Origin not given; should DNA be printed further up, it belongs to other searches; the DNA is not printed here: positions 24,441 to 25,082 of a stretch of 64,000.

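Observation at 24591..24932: Orphan TrbC/VirB2-like pilin gene isolated between eno and the secretin cluster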

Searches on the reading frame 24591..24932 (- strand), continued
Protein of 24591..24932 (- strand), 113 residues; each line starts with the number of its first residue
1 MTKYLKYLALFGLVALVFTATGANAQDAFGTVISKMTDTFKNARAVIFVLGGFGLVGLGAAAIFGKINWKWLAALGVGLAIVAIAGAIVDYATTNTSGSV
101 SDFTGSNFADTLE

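Call 54: list_cluster_members(proteins=[P0132, P0155, P0141, P0169, P0172, P0190, P0163, P0153, P0142, P0140])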
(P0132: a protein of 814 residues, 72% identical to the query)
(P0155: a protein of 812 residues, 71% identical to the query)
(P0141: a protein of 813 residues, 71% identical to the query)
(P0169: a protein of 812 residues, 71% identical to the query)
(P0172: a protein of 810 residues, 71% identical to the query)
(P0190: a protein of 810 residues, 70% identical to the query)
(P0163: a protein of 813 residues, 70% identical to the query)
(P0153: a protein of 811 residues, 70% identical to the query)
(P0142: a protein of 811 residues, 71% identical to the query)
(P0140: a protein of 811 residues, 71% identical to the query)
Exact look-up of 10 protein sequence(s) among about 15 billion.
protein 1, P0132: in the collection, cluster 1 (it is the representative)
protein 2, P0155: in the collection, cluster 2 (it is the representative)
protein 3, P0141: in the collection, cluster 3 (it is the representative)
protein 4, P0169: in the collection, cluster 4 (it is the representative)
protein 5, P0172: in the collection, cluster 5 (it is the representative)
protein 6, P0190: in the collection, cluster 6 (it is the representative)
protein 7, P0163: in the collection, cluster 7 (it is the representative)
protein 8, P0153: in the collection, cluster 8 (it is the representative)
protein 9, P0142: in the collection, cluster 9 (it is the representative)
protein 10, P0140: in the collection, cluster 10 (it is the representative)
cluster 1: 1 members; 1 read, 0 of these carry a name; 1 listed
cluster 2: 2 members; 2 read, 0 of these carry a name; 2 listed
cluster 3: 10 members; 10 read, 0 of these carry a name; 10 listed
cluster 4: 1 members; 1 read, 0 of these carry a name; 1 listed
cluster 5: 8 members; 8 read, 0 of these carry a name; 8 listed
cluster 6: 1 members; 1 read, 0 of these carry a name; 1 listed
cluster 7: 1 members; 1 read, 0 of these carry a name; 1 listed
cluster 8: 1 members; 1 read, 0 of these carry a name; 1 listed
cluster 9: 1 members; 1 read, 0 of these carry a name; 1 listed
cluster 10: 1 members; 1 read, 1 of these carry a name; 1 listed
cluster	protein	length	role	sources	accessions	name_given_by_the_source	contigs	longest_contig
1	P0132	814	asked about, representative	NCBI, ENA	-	-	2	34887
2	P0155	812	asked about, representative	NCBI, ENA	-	-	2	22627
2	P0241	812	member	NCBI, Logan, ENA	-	-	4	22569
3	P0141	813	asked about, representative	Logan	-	-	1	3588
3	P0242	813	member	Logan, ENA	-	-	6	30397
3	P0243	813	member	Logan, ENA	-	-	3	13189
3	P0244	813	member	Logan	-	-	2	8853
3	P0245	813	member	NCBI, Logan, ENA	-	-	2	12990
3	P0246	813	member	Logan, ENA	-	-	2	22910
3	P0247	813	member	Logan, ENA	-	-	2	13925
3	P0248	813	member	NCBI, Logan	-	-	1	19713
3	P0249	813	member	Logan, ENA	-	-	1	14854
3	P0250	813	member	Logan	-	-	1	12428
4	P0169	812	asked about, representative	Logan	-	-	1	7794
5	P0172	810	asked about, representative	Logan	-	-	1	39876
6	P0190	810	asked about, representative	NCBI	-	-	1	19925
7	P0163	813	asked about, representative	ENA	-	-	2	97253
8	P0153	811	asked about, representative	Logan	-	-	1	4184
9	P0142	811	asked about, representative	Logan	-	-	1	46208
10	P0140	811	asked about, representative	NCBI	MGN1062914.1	MAG: hypothetical protein ACI4QM_01125 [Alphaproteobacteria bacterium]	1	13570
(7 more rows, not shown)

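Call 55: find_encoding_contigs(protein=P0245, flank=10000, max_places=4)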
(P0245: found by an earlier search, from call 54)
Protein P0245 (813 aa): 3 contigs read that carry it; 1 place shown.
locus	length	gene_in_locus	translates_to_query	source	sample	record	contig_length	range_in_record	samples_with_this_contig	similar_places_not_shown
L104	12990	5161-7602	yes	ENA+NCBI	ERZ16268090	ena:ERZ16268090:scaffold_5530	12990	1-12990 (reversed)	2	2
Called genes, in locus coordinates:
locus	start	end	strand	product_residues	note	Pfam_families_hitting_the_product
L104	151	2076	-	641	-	PF02824:TGS, PF07973:tRNA_SAD, PF00587:tRNA-synt_2b, PF03129:HGTP_anticodon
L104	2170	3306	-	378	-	-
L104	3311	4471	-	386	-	-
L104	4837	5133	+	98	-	-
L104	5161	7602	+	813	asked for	PF27097:VirB4_TrbE_N (weak), PF03135:CagE_TrbE_VirB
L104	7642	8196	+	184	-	PF00719:Pyrophosphatase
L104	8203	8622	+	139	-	PF01230:HIT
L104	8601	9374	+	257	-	PF02348:CTP_transf_3, PF12804:NTP_transf_3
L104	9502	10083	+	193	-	-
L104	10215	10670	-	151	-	PF00359:PTS_EIIA_2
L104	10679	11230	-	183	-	PF02482:Ribosomal_S30AE, PF16321:Ribosom_S30AE_C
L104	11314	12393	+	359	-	PF04055:Radical_SAM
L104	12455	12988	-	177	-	?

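Call 57: search_solved_structures(query=A3, max_evalue=10, show_alignments=2)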
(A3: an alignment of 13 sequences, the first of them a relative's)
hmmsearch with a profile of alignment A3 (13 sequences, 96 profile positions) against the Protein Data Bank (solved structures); distinct sequences matched with E-value up to 10: 0.

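Call 58: search_protein_families(library=pfam, alignment_id=A3, max_evalue=10)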
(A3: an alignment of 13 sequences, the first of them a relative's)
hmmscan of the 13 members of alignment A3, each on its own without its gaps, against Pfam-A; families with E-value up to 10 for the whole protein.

A. member 1, L095:9696-9983:+ (95 aa): 1 family
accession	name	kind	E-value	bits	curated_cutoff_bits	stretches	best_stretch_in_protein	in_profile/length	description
PF05101.18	VirB3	-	0.015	16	23.9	1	2-71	2-66/84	Type IV secretory pathway, VirB3-like protein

B. families by the number of members that match (of 13 scanned): 3 families
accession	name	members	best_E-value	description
PF05101.18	VirB3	8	0.0042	Type IV secretory pathway, VirB3-like protein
PF19779.4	DUF6264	2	0.34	Family of unknown function (DUF6264)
PF15701.10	DUF4668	1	0.14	Domain of unknown function (DUF4668)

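Call 63: search_dna_similar(query=L095:10001-12439:+, collection=plasmids, mode=protein, max_evalue=1e-10, max_rows=20)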
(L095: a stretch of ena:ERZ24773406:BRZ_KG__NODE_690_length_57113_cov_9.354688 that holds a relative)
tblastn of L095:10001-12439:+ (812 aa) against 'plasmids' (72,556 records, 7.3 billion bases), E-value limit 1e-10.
The search stops at 5000 records and this limit was reached: more records match than are counted here, and every count below describes the 5000 best-scoring records only.
Records with a match: at least 5000; places in all: 5305; records where one place covers at least 80% of the query: 178.
Best place of each record, by identity: <60% 5000.
By first word of the organism name: Escherichia 1254; Klebsiella 817; Campylobacter 248; Enterobacter 247; Agrobacterium 233; Rhizobium 213; Salmonella 204; Xanthomonas 199; Citrobacter 155; Sinorhizobium 124; and 196 more.
By predicted mobility (MOB-suite, as given by PLSDB): conjugative 4060; non-mobilizable 642; mobilizable 298.
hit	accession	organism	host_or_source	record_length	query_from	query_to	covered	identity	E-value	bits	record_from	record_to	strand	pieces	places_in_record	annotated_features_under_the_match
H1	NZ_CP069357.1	Microvirga sp. VF16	Vachellia farnesiana,Cell culture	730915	9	810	99%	39.2%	1e-169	551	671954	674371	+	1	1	hypothetical protein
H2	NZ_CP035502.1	Sphingosinicella sp. BN140058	Cell culture,soil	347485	4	797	98%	34.6%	2e-144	478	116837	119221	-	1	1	hypothetical protein (x2)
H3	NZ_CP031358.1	Erythrobacter aureus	marine sediment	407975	4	797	98%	32.9%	7e-140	464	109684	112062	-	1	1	VirB4 family type IV secretion system protein | hypothetical protein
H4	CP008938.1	Candidatus Paracaedimonas acanthamoebae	Acanthamoeba polyphaga HN-3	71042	13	812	99%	30.7%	1e-111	382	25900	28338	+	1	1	hypothetical protein (x2)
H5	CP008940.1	Candidatus Paracaedimonas acanthamoebae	Acanthamoeba polyphaga HN-3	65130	13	810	98%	30.7%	7e-107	368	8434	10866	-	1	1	hypothetical protein (x2)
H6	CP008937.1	Candidatus Paracaedimonas acanthamoebae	Acanthamoeba polyphaga HN-3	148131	13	810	98%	30.7%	7e-107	368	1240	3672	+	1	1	hypothetical protein (x2)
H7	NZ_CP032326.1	Azospirillum argentinense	soil sample,Agricultural field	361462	3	794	98%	27.0%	2e-67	251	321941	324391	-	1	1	hypothetical protein (x2)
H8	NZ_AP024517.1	Nitrosospira sp. NRS527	Oryza sativa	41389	8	797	97%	26.7%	8e-65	244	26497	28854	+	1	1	hypothetical protein | VirB3 family type IV secretion system protein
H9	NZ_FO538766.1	Magnetospira sp. QH-2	-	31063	57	796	91%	28.1%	3e-71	263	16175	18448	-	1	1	hypothetical protein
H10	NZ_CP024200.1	Thalassospira marina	-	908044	28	801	95%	24.9%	2e-48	194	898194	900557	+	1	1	VirB4 family type IV secretion system protein | hypothetical protein (x2)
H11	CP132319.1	Shinella sumterensis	Homo sapiens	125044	49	803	93%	25.2%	9e-40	167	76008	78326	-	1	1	VirB4 family type IV secretion/conjugal transfer ATPase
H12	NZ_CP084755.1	Roseateles sp. XES5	Xenopus laevis,bacterial culture,swab ...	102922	49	803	93%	25.0%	1e-39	166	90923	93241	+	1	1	VirB4 family type IV secretion/conjugal transfer ATPase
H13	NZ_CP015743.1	Shinella sp. HZN7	-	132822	49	803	93%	25.0%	2e-39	166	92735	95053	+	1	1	VirB4 family type IV secretion/conjugal transfer ATPase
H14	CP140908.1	Sinorhizobium medicae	Medicago lupulina,whole organism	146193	49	803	93%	25.0%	2e-38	163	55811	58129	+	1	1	VirB4 family type IV secretion/conjugal transfer ATPase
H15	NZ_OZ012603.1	Shinella sp. WSD5-1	-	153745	49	800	93%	24.9%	7e-39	164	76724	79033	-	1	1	VirB4 family type IV secretion/conjugal transfer ATPase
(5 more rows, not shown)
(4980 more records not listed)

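Call 65: get_annotated_region(hit=H1, flank=20000)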
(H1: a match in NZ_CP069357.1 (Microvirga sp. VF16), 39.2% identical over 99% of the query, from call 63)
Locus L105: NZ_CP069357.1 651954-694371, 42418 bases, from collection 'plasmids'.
description: Microvirga sp. VF16 plasmid pMVF16-3, complete sequence
organism: Microvirga sp. VF16 (NCBI taxid 2807101)
taxonomy: Bacteria; Pseudomonadota; Alphaproteobacteria; Hyphomicrobiales; Methylobacteriaceae; Microvirga; Microvirga sp. VF16
host: -; source: Vachellia farnesiana,Cell culture; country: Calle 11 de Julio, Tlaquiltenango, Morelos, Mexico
typing (MOB-suite, as given by PLSDB): non-mobilizable
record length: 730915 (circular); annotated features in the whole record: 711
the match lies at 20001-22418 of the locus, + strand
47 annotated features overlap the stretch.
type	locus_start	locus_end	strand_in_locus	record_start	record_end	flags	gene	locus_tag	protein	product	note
CDS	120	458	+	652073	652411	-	-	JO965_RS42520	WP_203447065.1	hypothetical protein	-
CDS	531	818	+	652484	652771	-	-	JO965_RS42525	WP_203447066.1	hypothetical protein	-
CDS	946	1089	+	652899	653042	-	-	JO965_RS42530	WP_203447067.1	hypothetical protein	-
CDS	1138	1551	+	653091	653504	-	-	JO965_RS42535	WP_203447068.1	BA14K family protein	-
CDS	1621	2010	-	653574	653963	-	-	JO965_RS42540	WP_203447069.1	hypothetical protein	-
CDS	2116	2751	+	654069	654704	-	-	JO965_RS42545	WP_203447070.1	hypothetical protein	-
CDS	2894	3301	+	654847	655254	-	-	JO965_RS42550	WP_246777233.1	BA14K family protein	-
CDS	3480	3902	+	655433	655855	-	-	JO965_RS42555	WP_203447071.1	hypothetical protein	-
CDS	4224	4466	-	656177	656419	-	-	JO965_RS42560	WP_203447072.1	hypothetical protein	-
CDS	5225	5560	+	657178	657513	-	-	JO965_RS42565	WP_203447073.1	hypothetical protein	-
CDS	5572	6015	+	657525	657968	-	-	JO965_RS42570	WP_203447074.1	hypothetical protein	-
CDS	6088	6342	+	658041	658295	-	-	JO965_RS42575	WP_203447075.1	hypothetical protein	-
CDS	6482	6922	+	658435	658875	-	-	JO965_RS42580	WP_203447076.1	hypothetical protein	-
CDS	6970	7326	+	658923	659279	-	-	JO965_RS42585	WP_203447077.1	hypothetical protein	-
CDS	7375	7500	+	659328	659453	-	-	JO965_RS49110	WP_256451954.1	hypothetical protein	-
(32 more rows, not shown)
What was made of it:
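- The nearest annotated VirB4/VirB2 are plasmid systems of Microvirga, Sphingomonadales and Holosporales (calls 63, 65).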

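Call 68: find_encoding_contigs(protein=P0121, flank=10000, max_places=2)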
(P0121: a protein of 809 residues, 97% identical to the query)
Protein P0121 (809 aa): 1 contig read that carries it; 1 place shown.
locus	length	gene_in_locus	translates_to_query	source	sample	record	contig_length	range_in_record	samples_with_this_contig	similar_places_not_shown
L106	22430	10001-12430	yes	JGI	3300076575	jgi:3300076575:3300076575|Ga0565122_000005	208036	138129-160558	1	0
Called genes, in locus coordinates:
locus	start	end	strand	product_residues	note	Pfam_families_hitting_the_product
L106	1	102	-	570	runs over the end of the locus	PF00437:T2SSE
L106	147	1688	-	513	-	-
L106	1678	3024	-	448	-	PF06864:PAP_PilO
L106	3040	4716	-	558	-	PF00263:Secretin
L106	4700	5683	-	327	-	PF10671:TcpQ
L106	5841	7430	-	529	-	-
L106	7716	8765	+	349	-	-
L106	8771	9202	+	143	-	PF04956:TrbC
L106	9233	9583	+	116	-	PF04956:TrbC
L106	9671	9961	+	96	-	-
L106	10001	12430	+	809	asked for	PF03135:CagE_TrbE_VirB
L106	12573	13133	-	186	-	-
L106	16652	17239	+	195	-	-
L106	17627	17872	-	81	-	-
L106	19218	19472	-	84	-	-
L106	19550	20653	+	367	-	PF03739:LptF_LptG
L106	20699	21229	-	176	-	PF02631:RecX_HTH2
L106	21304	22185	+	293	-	PF01430:HSP33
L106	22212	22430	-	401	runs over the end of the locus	PF20573:DUF6782 (weak)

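Call 70: search_protein_families(library=pfam, proteins=[L066:6414-7559:-, L066:7566-9056:-, L066:9181-9834:+, L066:10823-12124:+, L066:12727-13308:-, L066:13355-14320:-, L066:14307-15869:-, L066:15878-16435:-, L066:16561-17922:+, L066:17909-19990:+], max_evalue=0.01)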
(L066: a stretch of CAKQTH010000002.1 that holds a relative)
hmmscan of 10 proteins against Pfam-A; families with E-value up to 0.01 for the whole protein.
L066:6414-7559:- (381 aa): 1 family
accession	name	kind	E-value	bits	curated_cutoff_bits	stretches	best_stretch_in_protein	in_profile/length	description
PF04748.18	Polysacc_deac_2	-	2.6e-72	242.8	27.5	1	160-371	1-212/212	Divergent polysaccharide deacetylase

L066:7566-9056:- (496 aa): 3 families
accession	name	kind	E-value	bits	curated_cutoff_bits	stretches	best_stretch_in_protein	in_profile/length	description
PF00152.25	tRNA-synt_2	-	1.6e-87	293.9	25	1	155-492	2-307/308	tRNA synthetases class II (D, K and N)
PF01336.31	tRNA_anti-codon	-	1.5e-15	57.3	27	1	63-137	1-74/75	OB-fold nucleic acid binding domain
PF01409.25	tRNA-synt_2d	-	1.2e-06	28.7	19.8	1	246-305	104-162/246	tRNA synthetases class II core domain (F)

L066:9181-9834:+ (217 aa): 2 families
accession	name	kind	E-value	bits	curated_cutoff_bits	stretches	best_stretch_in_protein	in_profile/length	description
PF00717.28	Peptidase_S24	-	8.5e-30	103.3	23.3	1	96-209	1-114/116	Peptidase S24-like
PF01726.22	LexA_DNA_bind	-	2e-12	47.1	23.7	1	2-63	4-65/65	LexA DNA binding domain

L066:10823-12124:+ (433 aa): 0 families

L066:12727-13308:- (193 aa): 1 family
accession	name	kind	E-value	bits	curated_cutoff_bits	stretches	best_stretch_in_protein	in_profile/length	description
PF00160.26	Pro_isomerase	-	3.2e-43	148.1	21.7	1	47-186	5-156/159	Cyclophilin type peptidyl-prolyl cis-trans isomerase/CLD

L066:13355-14320:- (321 aa): 8 families
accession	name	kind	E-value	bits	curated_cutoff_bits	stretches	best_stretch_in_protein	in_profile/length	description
PF14397.11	ATPgrasp_ST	-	3.1e-89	299.3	31.4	1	28-301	2-278/278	Sugar-transfer associated ATP-grasp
PF08443.16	RimK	-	2.3e-14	53.9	21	2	239-297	127-183/188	RimK-like ATP-grasp domain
PF14398.11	ATPgrasp_YheCD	-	1.4e-10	41.3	26.8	1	55-140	19-103/255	YheC/D like ATP-grasp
PF02655.19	ATP-grasp_3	-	8e-09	36.2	23.2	1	46-113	2-59/160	ATP-grasp domain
PF02955.21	GSH-S_ATP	-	3.3e-08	33.6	23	1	168-210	85-127/175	Prokaryotic glutathione synthetase, ATP-grasp domain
PF03133.20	TTL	-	0.0025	17.5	20.1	0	259-295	238-274/292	Tubulin-tyrosine ligase family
PF14305.11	ATPgrasp_TupA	-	0.0032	17.5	25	1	42-106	15-77/241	TupA-like ATPgrasp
PF01071.24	GARS_A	-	0.0045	17.3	27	0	47-107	2-60/194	Phosphoribosylglycinamide synthetase, ATP-grasp (A) domain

L066:14307-15869:- (520 aa): 2 families
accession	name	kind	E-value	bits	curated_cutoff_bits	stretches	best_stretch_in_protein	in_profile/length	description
PF14402.11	7TM_transglut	-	1.4e-78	264.3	25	1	265-511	2-247/248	7 transmembrane helices usually fused to an inactive transglutaminase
PF14400.11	Transglut_i_TM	-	1.3e-23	84.2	25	1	35-177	1-145/161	Inactive transglutaminase fused to 7 transmembrane helices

L066:15878-16435:- (185 aa): 1 family
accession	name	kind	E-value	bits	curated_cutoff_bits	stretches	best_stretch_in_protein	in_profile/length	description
PF05618.17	Zn_protease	-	5.2e-27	94.9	27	1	54-181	1-132/138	Putative ATP-dependent zinc protease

L066:16561-17922:+ (453 aa): 5 families
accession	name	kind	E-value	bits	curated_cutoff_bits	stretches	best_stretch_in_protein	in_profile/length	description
PF00805.28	Pentapeptide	-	4.2e-24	84.2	20.2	3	160-199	1-40/40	Pentapeptide repeats (8 copies)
PF13576.12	Pentapeptide_3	-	1.2e-16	61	27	1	132-175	1-47/48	Pentapeptide repeats (9 copies)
PF13599.13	Pentapeptide_4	-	1.3e-14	54.4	38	1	154-219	5-70/78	Pentapeptide repeat region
PF25296.1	Decapeptide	-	0.00073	19.8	45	1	137-189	12-64/74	Decapeptide repeat region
PF17621.7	DUF5508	-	0.0058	16.3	27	0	150-172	143-165/263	Family of unknown function (DUF5508)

L066:17909-19990:+ (693 aa): 2 families
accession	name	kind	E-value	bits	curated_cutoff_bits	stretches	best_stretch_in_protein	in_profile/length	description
PF02534.20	T4SS-DNA_transf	-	2.7e-09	36.8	20.1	1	161-554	56-377/468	Type IV secretory system Conjugative DNA transfer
PF12696.13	TraG-D_C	-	9.1e-05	22.8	22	1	482-553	1-72/126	TraM recognition site of TraD and TraG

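Call 71: find_homologous_proteins(query=L066:17909-19990:+, max_evalue=1e-10)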
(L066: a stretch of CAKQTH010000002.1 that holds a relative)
Query L066:17909-19990:+ (693 aa): 14 proteins with E <= 1e-10 among 8000 candidates.
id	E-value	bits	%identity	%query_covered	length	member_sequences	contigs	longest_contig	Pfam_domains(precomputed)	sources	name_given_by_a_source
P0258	0.0e+0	1567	100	100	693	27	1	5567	PF02534.21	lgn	-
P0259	7.7e-209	714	47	98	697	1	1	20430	PF02534.21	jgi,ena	-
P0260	1.9e-204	699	47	100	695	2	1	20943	PF02534.21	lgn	-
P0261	6.9e-201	687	45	98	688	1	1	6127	PF02534.21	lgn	-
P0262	2.0e-200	686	46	98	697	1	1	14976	PF02534.21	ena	-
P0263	1.5e-199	683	46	98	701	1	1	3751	PF02534.21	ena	-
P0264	5.5e-199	681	48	92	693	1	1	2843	PF02534.21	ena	-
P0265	5.6e-145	503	48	69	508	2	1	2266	PF02534.21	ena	-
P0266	6.1e-74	268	32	76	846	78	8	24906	PF10412.16,PF02534.21,PF12696.14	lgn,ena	-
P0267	1.2e-68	250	30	79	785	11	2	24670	PF02534.21,PF12696.14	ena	-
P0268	1.7e-67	247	31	72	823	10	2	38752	PF10412.16,PF02534.21,PF12696.14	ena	-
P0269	8.1e-57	211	28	79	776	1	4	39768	PF02534.21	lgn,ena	-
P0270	1.1e-39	155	29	61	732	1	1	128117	PF10412.16,PF02534.21,PF12696.14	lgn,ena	-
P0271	1.4e-38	151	25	69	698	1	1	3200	PF10412.16,PF02534.21,PF12696.14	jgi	jgi:type IV secretory pathway TraG/TraD family ATPase VirD4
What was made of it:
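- Tried and rejected: Its family has just 14 detectable homologues (call 71), so it is not a clade-wide component.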

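Call 72: find_encoding_contigs(protein=P0259, flank=10000, max_places=2)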
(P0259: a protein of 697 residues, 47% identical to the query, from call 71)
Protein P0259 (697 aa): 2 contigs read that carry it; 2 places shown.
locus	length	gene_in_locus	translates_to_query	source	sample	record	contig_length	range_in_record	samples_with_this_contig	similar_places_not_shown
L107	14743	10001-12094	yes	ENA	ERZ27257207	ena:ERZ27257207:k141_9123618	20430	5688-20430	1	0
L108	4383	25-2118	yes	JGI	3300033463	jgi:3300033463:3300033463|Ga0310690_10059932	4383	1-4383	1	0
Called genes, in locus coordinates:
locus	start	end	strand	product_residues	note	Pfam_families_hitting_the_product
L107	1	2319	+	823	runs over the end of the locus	PF00343:Phosphorylase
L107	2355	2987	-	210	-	-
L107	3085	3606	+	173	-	-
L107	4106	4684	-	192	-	-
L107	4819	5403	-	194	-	PF00160:Pro_isomerase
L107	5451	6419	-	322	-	PF14397:ATPgrasp_ST, PF14398:ATPgrasp_YheCD (weak), PF02655:ATP-grasp_3 (faint), PF08443:RimK (faint), PF02955:GSH-S_ATP (faint)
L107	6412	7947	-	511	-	PF14400:Transglut_i_TM, PF14402:7TM_transglut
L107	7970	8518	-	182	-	PF05618:RimB-like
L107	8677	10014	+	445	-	PF00805:Pentapeptide, PF13576:Pentapeptide_3 (weak), PF13599:Pentapeptide_4 (weak), PF00805:Pentapeptide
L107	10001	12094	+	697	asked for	PF02534:T4SS-DNA_transf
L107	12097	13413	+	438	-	PF05496:RuvB_N, PF00004:AAA, PF07728:AAA_5 (weak), PF13173:AAA_14 (faint), PF16193:AAA_assoc_2, PF12002:MgsA_C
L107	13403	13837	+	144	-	-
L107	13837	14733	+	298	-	PF00849:PseudoU_synth_2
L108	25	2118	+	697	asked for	PF02534:T4SS-DNA_transf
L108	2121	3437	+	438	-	PF05496:RuvB_N, PF00004:AAA, PF07728:AAA_5 (weak), PF13173:AAA_14 (faint), PF16193:AAA_assoc_2, PF12002:MgsA_C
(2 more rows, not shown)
